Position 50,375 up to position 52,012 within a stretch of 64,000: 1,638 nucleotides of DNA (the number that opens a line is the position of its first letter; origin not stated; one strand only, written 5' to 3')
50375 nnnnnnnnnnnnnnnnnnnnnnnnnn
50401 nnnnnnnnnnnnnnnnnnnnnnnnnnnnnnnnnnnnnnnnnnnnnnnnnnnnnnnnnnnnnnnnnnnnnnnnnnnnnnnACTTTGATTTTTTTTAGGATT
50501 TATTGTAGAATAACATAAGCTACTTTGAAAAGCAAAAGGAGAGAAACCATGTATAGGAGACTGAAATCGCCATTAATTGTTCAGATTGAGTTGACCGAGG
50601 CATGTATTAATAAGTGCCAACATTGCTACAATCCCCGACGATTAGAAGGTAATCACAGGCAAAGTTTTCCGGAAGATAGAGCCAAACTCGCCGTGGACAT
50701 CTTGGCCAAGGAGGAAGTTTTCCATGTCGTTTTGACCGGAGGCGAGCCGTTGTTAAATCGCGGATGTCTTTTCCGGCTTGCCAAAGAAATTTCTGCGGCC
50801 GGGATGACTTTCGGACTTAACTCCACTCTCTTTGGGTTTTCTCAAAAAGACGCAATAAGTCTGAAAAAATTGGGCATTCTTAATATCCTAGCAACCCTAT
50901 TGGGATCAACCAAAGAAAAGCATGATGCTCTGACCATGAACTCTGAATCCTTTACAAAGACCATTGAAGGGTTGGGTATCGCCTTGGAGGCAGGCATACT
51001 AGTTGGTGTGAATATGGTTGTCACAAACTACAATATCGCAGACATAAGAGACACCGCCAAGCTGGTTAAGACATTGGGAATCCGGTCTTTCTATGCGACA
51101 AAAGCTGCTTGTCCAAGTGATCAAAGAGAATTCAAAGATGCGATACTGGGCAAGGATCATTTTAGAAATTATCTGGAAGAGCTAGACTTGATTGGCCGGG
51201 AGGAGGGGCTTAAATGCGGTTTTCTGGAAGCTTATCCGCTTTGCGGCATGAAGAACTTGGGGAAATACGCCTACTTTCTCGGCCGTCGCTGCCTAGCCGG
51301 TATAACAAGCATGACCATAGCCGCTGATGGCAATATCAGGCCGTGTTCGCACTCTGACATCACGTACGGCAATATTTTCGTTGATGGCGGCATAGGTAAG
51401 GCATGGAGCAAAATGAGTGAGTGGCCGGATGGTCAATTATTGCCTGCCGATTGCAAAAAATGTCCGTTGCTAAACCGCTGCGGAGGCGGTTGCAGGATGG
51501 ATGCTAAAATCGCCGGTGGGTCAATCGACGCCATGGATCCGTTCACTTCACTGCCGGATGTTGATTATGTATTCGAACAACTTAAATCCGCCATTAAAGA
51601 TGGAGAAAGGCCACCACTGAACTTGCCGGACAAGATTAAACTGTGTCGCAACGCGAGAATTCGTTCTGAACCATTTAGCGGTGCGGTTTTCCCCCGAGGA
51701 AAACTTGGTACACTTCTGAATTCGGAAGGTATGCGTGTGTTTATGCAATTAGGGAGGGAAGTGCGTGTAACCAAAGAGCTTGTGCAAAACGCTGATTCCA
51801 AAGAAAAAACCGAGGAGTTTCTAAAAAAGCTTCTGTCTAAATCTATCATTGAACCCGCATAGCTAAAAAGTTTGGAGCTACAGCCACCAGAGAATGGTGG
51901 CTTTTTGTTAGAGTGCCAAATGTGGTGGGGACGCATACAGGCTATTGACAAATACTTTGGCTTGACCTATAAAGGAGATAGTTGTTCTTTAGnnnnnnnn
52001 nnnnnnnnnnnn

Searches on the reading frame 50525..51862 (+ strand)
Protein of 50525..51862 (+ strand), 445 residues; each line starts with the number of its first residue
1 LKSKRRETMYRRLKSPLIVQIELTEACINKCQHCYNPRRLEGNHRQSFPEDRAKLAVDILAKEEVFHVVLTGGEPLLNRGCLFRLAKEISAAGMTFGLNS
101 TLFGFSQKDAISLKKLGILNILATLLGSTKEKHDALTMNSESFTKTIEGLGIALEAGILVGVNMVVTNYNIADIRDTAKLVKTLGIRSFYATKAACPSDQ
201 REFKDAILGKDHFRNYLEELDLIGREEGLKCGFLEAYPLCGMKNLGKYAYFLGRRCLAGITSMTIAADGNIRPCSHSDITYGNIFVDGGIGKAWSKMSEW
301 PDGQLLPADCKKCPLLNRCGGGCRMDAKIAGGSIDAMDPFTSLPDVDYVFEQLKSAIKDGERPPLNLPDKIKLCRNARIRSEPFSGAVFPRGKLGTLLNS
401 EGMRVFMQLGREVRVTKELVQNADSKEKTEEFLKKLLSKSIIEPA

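Call 5: search_protein_families(library=pfam, proteins=[window:50525-51862:+], max_evalue=0.01)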
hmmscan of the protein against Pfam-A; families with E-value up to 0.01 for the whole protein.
window:50525-51862:+ (445 aa): 3 families
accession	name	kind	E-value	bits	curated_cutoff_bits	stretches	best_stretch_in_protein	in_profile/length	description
PF04055.27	Radical_SAM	-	4.6e-16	59.9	29.5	1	21-181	1-166/166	Radical SAM superfamily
PF13353.11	Fer4_12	-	1.3e-09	38.9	22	1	25-94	13-82/137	4Fe-4S single cluster domain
PF13186.11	SPASM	-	0.00069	20.3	21.5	1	256-314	1-67/67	Iron-sulfur cluster-binding domain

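Call 6: search_protein_families(library=ncbifam, proteins=[window:50525-51862:+], max_evalue=0.01)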
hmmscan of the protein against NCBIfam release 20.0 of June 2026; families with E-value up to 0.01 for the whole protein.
window:50525-51862:+ (445 aa): 60 families (the best 25 are shown)
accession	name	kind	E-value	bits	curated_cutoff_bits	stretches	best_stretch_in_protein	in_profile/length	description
TIGR04545.1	rSAM_ahbD_hemeb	equivalog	7e-24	84.9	500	2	19-191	2-172/339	heme b synthase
TIGR04055.1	rSAM_NirJ2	equivalog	4.9e-23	82.2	500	1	19-329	2-310/326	putative heme d1 biosynthesis radical SAM protein NirJ2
TIGR04303.1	GeoRSP_rSAM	equivalog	2.9e-22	79.7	400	1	13-340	1-323/325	GeoRSP system radical SAM/SPASM protein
TIGR04053.2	TIGR04053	equivalog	1.1e-20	74.3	395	1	14-189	5-181/366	TIGR04053 family radical SAM/SPASM domain-containing protein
TIGR04051.1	rSAM_NirJ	equivalog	1e-17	64.1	515.45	1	19-192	4-174/354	heme d1 biosynthesis radical SAM protein NirJ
TIGR04546.1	rSAM_ahbC_deAc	equivalog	1.1e-17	64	650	1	14-186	37-205/390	12,18-didecarboxysiroheme deacetylase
TIGR04054.1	rSAM_NirJ1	equivalog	2.4e-17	62.7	650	1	18-186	37-202/387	putative heme d1 biosynthesis radical SAM protein NirJ1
TIGR02109.1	PQQ_syn_pqqE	equivalog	2.5e-17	62.9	381.35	2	13-186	3-174/358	pyrroloquinoline quinone biosynthesis protein PqqE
TIGR04347.1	pseudo_SAM_Halo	equivalog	7.3e-17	61.7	525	1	14-217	36-235/390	TIGR04347 family pseudo-SAM/SPASM protein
TIGR03962.1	mycofact_rSAM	equivalog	1.5e-16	60.5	265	1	7-339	2-329/339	mycofactocin radical SAM maturase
NF050035.1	rSAM_WgK_link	exception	5.6e-16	58.5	650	1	13-229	5-218/367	radical SAM/SPASM peptide maturase WgkB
NF045574.1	sacti_mat_StsB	exception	1.3e-15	57.2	625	1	20-326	99-398/466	StsB family radical SAM/SPASM domain sactipeptide maturase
NF047865.1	rSAM_PapB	equivalog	2.4e-15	56.6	340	1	21-335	7-328/330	PapB family radical SAM/SPASM ranthipeptide maturase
TIGR03977.1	rSAM_pair_HxsC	equivalog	7.4e-15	54.6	267.9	1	21-181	29-190/292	His-Xaa-Ser system radical SAM maturase HxsC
TIGR04250.1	SCM_rSAM_ScmE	equivalog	3.6e-14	52.4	400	1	16-195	2-180/358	SynChlorMet cassette radical SAM/SPASM protein ScmE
TIGR04085.1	rSAM_more_4Fe4S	domain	1.7e-11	44.4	27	1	256-335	1-86/93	SPASM domain-containing protein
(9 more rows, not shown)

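Call 16: find_homologous_proteins(query=window:50549-51862:+, max_evalue=1e-10)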
Query window:50549-51862:+ (437 aa): 74 proteins with E <= 1e-10 among 8000 candidates.
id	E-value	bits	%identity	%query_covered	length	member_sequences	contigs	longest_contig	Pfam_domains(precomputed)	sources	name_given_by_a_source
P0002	1.8e-111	391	43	99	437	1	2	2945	PF13186.12,PF04055.28,PF13353.12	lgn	-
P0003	5.9e-111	389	45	97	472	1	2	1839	PF13186.12,PF04055.28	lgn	-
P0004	1.3e-107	378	44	100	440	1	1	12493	PF13186.12,PF04055.28,PF13353.12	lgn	-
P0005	3.6e-106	374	40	99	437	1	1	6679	PF13186.12,PF04055.28,PF13353.12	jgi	-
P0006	2.2e-105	371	43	93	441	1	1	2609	PF13186.12,PF04055.28,PF13353.12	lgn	-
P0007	4.0e-104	367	42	92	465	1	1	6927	PF13186.12,PF04055.28,PF13353.12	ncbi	-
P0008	1.2e-102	362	41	99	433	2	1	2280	PF13186.12,PF04055.28,PF13353.12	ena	-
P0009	3.4e-102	361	40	100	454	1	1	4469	PF04055.28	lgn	-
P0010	1.0e-101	359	40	100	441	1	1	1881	PF13186.12,PF04055.28,PF13353.12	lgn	-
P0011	3.9e-101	357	40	99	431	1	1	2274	PF13186.12,PF04055.28,PF13353.12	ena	-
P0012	5.0e-101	357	42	99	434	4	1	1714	PF04055.28,PF13353.12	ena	-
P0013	6.8e-101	356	43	99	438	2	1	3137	PF13186.12,PF04055.28,PF13353.12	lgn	-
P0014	3.8e-100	354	41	99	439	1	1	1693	PF13186.12,PF04055.28,PF13353.12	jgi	jgi:radical SAM protein with 4Fe4S-binding SPASM domain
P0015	8.7e-100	353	43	92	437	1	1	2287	PF13186.12,PF04055.28,PF13353.12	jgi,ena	-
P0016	1.5e-99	352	45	92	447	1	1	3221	PF13186.12,PF04055.28,PF13353.12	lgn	-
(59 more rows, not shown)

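Call 18: find_related_loci(query=A1, collection=genome_contigs, flank=6000)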
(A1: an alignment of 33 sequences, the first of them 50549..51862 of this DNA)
Query A1 (437 aa) in genome_contigs; peptide patterns used: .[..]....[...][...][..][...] (x = any residue, [..] = any of these).
59 stretches matched a pattern; 42 encode a relative of the query (tblastn E <= 1e-3); 42 distinct loci.
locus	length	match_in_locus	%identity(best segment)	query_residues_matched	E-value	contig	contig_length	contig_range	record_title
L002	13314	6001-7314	43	1-434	3e-113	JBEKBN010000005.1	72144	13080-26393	MAG: Minisyncoccia bacterium isolate SPRUCE 137 SPRUCE_137_5, whole genome shotgun sequence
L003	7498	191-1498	40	1-437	2e-108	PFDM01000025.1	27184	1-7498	MAG: Parcubacteria group bacterium CG10_big_fil_rev_8_21_14_0_10_38_31 CG10_8_21_14_0.10_scaffold_12080_c, whole genome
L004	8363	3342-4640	40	1-437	3e-108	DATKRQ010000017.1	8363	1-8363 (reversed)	MAG TPA_asm: Candidatus Tyrphobacter sp. isolate SMAG_U14032 k141_374154, whole genome shotgun sequence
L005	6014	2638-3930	42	1-434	3e-105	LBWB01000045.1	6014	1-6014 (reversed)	MAG: Candidatus Woesebacteria bacterium GW2011_GWB1_39_12 UT24_C0045, whole genome shotgun sequence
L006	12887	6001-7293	39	1-430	6e-105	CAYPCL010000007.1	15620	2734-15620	MAG TPA_asm: uncultured Candidatus Saccharibacteria bacterium isolate binchicken_co17_403 genome assembly, contig: NODE_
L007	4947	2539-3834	39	1-434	8e-105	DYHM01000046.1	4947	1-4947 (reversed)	MAG TPA_asm: Patescibacteria group bacterium isolate DR5_33_354 Afr_mines_DR5_3281_length_4947_cov_146_057645, whole gen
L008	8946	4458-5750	43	1-434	1e-104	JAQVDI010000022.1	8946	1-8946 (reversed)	MAG: Patescibacteria group bacterium isolate STE_108 NODE_20790_length_8946_cov_6.000567_Sandtown_E, whole genome shotgu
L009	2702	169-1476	39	1-436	1e-106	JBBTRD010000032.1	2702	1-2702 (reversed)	MAG: Patescibacteria group bacterium isolate H41-bin020_1 H41_bin020_1_000000000032, whole genome shotgun sequence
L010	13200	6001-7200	40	1-404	1e-101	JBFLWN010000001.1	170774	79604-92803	MAG: Patescibacteria group bacterium isolate MAG033 MAG033_1, whole genome shotgun sequence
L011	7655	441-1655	42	2-403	4e-100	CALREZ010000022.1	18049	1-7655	MAG: Candidatus Nomurabacteria bacterium isolate Ike-200m-9 genome assembly, contig: Ike-200-c1606, whole genome shotgun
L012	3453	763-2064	39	1-434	9e-100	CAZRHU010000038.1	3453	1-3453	MAG TPA_asm: uncultured Candidatus Saccharibacteria bacterium isolate binchicken_co17_436 genome assembly, contig: NODE_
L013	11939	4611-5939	39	1-436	6e-97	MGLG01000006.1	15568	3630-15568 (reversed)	MAG: Candidatus Yanofskybacteria bacterium RIFOXYD1_FULL_42_10 rifoxyd1_full_scaffold_1575, whole genome shotgun sequenc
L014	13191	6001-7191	39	1-401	9e-94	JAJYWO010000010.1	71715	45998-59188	MAG: bacterium isolate FK3.bin121 NODE_625_length_71715_cov_1.441485, whole genome shotgun sequence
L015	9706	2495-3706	40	1-408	2e-95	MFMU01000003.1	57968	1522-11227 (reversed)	MAG: Candidatus Kaiserbacteria bacterium RIFOXYD1_FULL_47_14 rifoxyd1_full_scaffold_167, whole genome shotgun sequence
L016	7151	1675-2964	38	2-435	1e-86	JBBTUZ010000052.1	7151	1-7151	MAG: Patescibacteria group bacterium isolate H32-bin045_1 H32_bin045_1_000000000052, whole genome shotgun sequence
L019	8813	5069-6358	35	1-436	3e-79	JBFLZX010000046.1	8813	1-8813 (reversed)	MAG: Patescibacteria group bacterium isolate MAG122 MAG122_46, whole genome shotgun sequence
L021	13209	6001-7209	36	1-401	1e-77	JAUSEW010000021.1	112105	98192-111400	MAG: Candidatus Levyibacteriota bacterium isolate E14_maxbin.252 E14_k141_1448703, whole genome shotgun sequence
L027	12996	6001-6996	39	1-332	3e-76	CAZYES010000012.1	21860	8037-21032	MAG TPA_asm: uncultured Candidatus Saccharibacteria bacterium isolate binchicken_co153_50 genome assembly, contig: NODE_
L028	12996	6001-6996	38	1-332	1e-76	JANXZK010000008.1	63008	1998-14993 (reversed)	MAG: bacterium isolate GL140_4_metabat_307 GL140_4_k141_1743782, whole genome shotgun sequence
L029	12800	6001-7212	36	1-396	1e-74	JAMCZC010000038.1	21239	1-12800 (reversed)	MAG: Patescibacteria group bacterium isolate FK_Sedi_B_Bin.322 NODE_8509_length_21239_cov_27.3785, whole genome shotgun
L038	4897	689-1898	39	1-401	2e-62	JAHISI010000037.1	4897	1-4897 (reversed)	MAG: Patescibacteria group bacterium isolate MM_PC_MetaG.mb.168 MM_PC_MetaG.mb.168_k141_968422, whole genome shotgun seq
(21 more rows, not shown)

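Call 32: search_solved_structures(query=A1, max_evalue=0.001)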
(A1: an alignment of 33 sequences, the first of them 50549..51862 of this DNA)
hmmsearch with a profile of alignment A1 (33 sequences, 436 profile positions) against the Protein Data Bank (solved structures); distinct sequences matched with E-value up to 0.001: 34.
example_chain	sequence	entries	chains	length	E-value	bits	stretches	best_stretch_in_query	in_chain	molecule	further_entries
6efn_A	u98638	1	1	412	1.3e-29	106.6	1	8-285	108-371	Sporulation killing factor maturation protein SkfB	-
6c8v_A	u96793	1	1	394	1.3e-22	83.6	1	6-349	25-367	Coenzyme PQQ synthesis protein E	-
8vpo_A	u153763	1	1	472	5.3e-22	81.5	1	11-330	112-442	Radical SAM core domain-containing protein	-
5v1q_A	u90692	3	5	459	1.3e-17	67.1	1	4-317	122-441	Radical SAM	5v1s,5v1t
7vob_C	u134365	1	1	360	2e-16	63.2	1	15-181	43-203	Cytosylglucuronate decarboxylase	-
7voc_C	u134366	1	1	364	2e-16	63.1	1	15-181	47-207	Cytosylglucuronate decarboxylase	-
4k36_A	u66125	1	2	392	6.4e-16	61.5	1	16-336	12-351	Anaerobic sulfatase-maturating enzyme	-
4k37_A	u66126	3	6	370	2e-15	59.8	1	16-334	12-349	Anaerobic sulfatase-maturating enzyme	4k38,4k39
1tv7_A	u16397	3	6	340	5.8e-13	51.8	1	11-177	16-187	Molybdenum cofactor biosynthesis protein A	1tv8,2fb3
2fb2_A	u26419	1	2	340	7.1e-13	51.4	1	12-211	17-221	Molybdenum cofactor biosynthesis protein A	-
5wgg_A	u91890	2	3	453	8.5e-13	51.2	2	14-130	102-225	Radical SAM domain protein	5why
9gm3_A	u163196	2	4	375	3.4e-09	39.3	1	14-122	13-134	ChlB radical SAM domain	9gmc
8ai3_A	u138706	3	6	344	3.6e-09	39.3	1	10-165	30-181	Putative peptide biosynthesis protein YydG | Radical SAM core domain-containing protein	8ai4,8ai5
8ai6_A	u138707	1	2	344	3.7e-09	39.2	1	10-165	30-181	Putative peptide biosynthesis protein YydG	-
8ai1_A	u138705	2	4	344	3.7e-09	39.2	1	10-165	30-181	Putative peptide biosynthesis protein YydG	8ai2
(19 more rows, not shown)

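Call 41: predict_structure(alignment_id=A1)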
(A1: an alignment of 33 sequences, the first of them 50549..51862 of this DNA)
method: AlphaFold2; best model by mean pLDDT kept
length: 437 residues; sequences in the alignment: 33
mean_pLDDT: 91.3   pTM: 0.91
mean pLDDT of the five models: 91.3, 90.6, 89.4, 89.3, 88.7
residues with pLDDT >= 90: 315; 70-90: 100; 50-70: 22; < 50: 0
segments of 3 or more residues with pLDDT < 50: none
pLDDT, mean of each block of 10 residues (from residue 1): 92 95 76 69 98 97 96 98 97 97 98 97 96 97 98 96 96 98 81 74 91 93 91 90 85 96 94 94 96 94 93 90 91 95 89 75 89 93 85 89 85 88 91 90
secondary structure, 60 per line:
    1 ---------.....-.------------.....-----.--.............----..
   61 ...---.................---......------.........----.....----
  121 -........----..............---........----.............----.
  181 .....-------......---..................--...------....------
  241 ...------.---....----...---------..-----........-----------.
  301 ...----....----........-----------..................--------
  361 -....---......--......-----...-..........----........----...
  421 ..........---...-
elements in order: E10-14 H29-33 H42-54 E59-63 H67-83 E87-92 H99-107 E112-116 H122-129 H134-147 E151-158 H163-175 E180-185 H193-198 H202-219 E222-224 H231-234 E254-257 E262-264 H281-288 H300-303 H308-311 H316-323 H335-352 E362-365 E369-374 E377-382 E388-390 H392-401 H408-413 H418-430 E434-436

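Call 44: fold_search(model_id=the predicted structure, library=pdb)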
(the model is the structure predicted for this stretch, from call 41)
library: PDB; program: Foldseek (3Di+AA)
matches with E <= 10: 1853; with E <= 0.001: 215
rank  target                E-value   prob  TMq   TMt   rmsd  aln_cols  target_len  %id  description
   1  6efn                  2.2e-15  1.00  0.53  0.60   3.4       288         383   21  Structure of a RiPP maturase, SkfB (released 2018-10-24)
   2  4k37_B                5.8e-14  1.00  0.62  0.72   5.1       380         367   16  Native anSMEcpe with bound AdoMet (released 2013-05-08)
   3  5v1s_A                6.8e-14  1.00  0.56  0.58   4.8       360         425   18  Crystal structure of Streptococcus suis SuiB bound to S-adenosylmethionine (released 2017-08-30)
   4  4k39_B                8.1e-14  1.00  0.60  0.72   5.0       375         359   17  Native anSMEcpe with bound AdoMet and Cp18Cys peptide (released 2013-05-08)
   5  4k38_A                8.6e-14  1.00  0.62  0.72   4.8       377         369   16  Native anSMEcpe with bound AdoMet and Kp18Cys peptide (released 2013-05-08)
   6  4k38_B                1.0e-13  1.00  0.60  0.71   5.1       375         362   16  Native anSMEcpe with bound AdoMet and Kp18Cys peptide (released 2013-05-08)
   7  5v1t_A                1.1e-13  1.00  0.59  0.59   4.4       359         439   18  Crystal structure of Streptococcus suis SuiB bound to precursor peptide SuiA (released 2017-08-30)
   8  5v1q_A                1.3e-13  1.00  0.59  0.60   4.2       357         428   17  Crystal structure of Streptococcus suis SuiB (released 2017-08-30)
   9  4k37_A                1.4e-13  1.00  0.61  0.71   5.1       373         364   16  Native anSMEcpe with bound AdoMet (released 2013-05-08)
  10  4k39_A                2.2e-13  1.00  0.60  0.71   5.0       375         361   16  Native anSMEcpe with bound AdoMet and Cp18Cys peptide (released 2013-05-08)
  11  5v1s_B                3.3e-13  1.00  0.56  0.57   5.2       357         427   16  Crystal structure of Streptococcus suis SuiB bound to S-adenosylmethionine (released 2017-08-30)
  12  5v1q_B                3.5e-13  1.00  0.58  0.58   4.9       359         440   16  Crystal structure of Streptococcus suis SuiB (released 2017-08-30)
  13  4k36_B                3.5e-13  1.00  0.61  0.71   5.1       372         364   16  His6 tagged anSMEcpe with bound AdoMet (released 2013-05-08)
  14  6c8v                  4.9e-13  1.00  0.54  0.73   6.2       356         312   16  X-ray structure of PqqE from Methylobacterium extorquens (released 2018-02-14)
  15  4k36_A                8.7e-13  1.00  0.60  0.68   5.0       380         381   16  His6 tagged anSMEcpe with bound AdoMet (released 2013-05-08)
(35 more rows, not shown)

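Call 76: search_protein_families(library=pfam, proteins=[L021:7326-8060:+, L029:7326-8096:+, L027:7646-8305:+, L038:2012-2728:+, L019:6620-7351:-, L028:7333-8016:+], max_evalue=0.1)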
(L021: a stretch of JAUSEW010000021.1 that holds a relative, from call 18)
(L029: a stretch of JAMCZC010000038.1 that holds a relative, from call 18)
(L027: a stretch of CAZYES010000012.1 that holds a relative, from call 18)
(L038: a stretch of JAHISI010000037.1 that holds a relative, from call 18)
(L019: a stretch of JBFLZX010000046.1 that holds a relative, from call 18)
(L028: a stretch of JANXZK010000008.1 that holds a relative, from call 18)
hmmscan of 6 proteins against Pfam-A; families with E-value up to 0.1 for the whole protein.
L021:7326-8060:+ (244 aa): 4 families
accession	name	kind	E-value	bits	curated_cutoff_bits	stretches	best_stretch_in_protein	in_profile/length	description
PF13485.12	Peptidase_MA_2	-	7.6e-09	36.1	32.4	1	111-233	67-190/201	Peptidase MA superfamily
PF04450.18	BSP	-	0.00032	21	23.8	1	85-237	75-206/207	Peptidase of plants and bacteria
PF10263.15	SprT-like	-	0.0013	19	25.6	1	92-128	46-79/108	SprT-like family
PF01433.26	Peptidase_M1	-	0.01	15.9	27.7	1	101-144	58-103/218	Peptidase family M1 domain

L029:7326-8096:+ (256 aa): 5 families
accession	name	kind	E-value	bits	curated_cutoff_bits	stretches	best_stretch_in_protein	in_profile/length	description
PF13485.12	Peptidase_MA_2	-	7.7e-08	32.8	32.4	1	111-232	67-189/201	Peptidase MA superfamily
PF04450.18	BSP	-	3.3e-05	24.3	23.8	1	53-237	54-206/207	Peptidase of plants and bacteria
PF10263.15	SprT-like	-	0.00018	21.8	25.6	1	80-128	40-79/108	SprT-like family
PF01433.26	Peptidase_M1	-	0.0048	17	27.7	1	100-144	57-103/218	Peptidase family M1 domain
PF01752.23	Peptidase_M9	-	0.0055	16.5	26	1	130-216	186-270/289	Collagenase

L027:7646-8305:+ (219 aa): 1 family
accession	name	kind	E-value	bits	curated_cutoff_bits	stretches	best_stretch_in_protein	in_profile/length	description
PF13485.12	Peptidase_MA_2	-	0.00013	22.3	32.4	0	151-198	142-187/201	Peptidase MA superfamily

L038:2012-2728:+ (238 aa): 4 families
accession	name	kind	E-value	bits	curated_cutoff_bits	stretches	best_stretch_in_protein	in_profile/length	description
PF13485.12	Peptidase_MA_2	-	2.9e-08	34.2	32.4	1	106-208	67-172/201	Peptidase MA superfamily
PF10263.15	SprT-like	-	0.0007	19.9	25.6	1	75-124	40-80/108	SprT-like family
PF01433.26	Peptidase_M1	-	0.031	14.3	27.7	1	95-144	57-108/218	Peptidase family M1 domain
PF04450.18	BSP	-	0.066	13.5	23.8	0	79-138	75-134/207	Peptidase of plants and bacteria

L019:6620-7351:- (243 aa): 3 families
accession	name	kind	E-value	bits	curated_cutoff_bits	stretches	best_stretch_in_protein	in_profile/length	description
PF13485.12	Peptidase_MA_2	-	6.5e-06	26.5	32.4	1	113-234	70-195/201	Peptidase MA superfamily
PF01752.23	Peptidase_M9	-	0.012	15.4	26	1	115-202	164-260/289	Collagenase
PF14891.12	Peptidase_M91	-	0.025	15.3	25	1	54-123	45-106/176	Effector protein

L028:7333-8016:+ (227 aa): 1 family
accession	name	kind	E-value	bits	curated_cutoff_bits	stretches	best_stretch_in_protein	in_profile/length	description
PF13485.12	Peptidase_MA_2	-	0.00014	22.1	32.4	1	161-199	141-176/201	Peptidase MA superfamily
